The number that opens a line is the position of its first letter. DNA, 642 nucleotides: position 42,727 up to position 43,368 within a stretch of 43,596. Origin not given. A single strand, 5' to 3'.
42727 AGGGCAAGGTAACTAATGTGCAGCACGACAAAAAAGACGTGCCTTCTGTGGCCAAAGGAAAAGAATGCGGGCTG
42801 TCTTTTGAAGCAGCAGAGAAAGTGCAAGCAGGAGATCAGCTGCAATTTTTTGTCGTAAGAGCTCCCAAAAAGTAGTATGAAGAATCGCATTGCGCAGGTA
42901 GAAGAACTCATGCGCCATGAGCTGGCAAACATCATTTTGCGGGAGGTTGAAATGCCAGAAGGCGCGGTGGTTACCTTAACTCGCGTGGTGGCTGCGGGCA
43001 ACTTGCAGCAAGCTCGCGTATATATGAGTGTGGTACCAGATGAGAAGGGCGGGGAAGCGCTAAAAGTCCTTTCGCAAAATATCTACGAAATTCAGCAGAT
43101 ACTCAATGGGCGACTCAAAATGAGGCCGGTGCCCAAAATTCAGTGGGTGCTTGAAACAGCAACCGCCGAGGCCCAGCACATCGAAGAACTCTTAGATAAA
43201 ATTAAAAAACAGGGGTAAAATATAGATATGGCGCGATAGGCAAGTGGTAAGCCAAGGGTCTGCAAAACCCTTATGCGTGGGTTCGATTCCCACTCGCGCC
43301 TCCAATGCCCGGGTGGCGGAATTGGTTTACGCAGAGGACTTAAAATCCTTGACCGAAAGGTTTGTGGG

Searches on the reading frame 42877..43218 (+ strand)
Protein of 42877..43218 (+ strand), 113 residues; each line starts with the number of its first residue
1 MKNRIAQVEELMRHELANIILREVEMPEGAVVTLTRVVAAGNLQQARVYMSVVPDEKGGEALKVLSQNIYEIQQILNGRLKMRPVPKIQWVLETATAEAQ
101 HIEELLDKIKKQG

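Call 44: search_protein_families(library=pfam, proteins=[window:42877-43218:+], max_evalue=0.1)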
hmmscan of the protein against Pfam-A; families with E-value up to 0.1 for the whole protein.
window:42877-43218:+ (113 aa): 2 families
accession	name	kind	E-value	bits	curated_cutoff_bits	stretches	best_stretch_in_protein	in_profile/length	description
PF02033.23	RBFA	-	7.6e-19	68.4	34.7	1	4-106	1-105/105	Ribosome-binding factor A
PF25557.1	GAUT_1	-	0.014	16.1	22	1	43-79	12-48/77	Galacturonosyltransferase domain 1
